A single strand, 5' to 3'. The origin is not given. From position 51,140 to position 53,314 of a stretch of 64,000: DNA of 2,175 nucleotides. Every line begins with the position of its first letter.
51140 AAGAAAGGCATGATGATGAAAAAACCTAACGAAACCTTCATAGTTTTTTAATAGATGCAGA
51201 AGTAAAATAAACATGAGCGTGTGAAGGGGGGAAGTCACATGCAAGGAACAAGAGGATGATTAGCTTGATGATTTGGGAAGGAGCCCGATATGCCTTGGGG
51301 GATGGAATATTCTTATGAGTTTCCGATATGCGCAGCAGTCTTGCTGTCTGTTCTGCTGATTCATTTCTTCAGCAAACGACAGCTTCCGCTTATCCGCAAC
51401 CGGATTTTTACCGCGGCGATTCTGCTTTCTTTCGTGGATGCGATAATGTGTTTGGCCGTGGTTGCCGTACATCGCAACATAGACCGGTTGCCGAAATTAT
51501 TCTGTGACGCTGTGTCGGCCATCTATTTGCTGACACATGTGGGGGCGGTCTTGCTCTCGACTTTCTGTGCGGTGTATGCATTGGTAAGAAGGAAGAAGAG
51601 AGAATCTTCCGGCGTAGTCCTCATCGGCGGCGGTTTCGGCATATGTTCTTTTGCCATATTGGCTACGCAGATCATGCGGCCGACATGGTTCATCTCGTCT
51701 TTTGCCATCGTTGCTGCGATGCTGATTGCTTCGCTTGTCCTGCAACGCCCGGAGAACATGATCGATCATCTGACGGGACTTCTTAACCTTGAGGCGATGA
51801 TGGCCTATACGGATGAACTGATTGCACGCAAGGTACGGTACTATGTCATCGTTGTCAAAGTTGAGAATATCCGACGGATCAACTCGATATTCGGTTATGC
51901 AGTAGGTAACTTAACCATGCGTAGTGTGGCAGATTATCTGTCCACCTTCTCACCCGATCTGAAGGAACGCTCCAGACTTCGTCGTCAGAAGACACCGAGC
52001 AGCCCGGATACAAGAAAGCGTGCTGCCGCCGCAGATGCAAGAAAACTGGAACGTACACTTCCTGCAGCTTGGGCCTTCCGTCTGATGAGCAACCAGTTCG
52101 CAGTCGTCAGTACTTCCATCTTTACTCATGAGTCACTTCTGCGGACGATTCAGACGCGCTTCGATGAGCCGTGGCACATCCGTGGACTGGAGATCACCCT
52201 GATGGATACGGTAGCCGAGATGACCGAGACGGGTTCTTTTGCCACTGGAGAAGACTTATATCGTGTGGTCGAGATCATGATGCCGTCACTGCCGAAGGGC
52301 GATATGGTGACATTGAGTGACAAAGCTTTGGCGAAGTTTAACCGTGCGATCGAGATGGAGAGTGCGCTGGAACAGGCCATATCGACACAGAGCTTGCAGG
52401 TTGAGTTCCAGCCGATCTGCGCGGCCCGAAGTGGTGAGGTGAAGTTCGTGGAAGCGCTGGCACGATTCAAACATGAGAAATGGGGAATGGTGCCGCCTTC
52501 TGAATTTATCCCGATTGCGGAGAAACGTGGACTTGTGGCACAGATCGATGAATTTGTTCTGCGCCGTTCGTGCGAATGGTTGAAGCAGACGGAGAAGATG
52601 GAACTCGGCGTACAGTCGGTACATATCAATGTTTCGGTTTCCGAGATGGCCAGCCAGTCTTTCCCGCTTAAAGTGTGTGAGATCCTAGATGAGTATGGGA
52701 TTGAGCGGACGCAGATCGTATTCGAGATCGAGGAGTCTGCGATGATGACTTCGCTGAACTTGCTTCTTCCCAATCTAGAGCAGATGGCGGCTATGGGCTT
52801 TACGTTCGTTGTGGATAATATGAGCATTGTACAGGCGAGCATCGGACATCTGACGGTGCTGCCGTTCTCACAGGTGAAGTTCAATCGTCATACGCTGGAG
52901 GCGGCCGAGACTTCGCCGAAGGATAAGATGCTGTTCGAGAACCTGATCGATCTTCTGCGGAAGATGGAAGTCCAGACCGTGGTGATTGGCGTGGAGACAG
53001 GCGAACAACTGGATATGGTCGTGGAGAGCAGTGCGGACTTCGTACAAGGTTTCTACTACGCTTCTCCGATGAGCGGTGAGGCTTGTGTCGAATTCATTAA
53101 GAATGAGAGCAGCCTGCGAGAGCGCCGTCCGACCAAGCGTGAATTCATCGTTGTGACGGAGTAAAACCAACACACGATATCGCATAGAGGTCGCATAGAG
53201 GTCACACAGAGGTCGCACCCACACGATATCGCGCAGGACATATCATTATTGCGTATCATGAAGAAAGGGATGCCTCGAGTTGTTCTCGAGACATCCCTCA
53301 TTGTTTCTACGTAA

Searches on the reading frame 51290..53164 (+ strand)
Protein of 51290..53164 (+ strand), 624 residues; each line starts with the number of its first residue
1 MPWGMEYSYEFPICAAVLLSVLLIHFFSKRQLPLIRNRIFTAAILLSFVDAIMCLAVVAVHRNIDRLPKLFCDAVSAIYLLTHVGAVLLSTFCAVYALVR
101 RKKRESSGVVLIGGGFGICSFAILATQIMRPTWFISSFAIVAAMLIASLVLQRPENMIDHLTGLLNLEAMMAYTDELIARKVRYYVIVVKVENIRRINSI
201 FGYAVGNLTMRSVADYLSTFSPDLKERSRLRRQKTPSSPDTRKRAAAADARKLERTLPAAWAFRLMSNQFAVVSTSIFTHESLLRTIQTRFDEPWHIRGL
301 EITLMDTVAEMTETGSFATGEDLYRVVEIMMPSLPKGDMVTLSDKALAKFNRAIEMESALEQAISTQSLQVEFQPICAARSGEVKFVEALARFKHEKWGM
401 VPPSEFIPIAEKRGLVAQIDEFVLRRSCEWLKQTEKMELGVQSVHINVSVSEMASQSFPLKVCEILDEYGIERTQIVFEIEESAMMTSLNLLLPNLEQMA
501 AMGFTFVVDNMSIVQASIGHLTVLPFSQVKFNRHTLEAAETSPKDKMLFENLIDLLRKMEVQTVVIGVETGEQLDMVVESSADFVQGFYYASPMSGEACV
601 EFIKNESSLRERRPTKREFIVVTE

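Call 106: search_protein_families(library=pfam, proteins=[window:51290-53164:+], max_evalue=0.001)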
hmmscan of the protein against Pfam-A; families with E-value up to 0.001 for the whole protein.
window:51290-53164:+ (624 aa): 2 families
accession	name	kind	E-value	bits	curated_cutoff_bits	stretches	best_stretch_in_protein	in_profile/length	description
PF00563.25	EAL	-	4e-54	183.9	31.3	1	359-593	3-236/236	EAL domain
PF00990.26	GGDEF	-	6.7e-06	26.4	23.8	1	157-220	2-69/161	Diguanylate cyclase, GGDEF domain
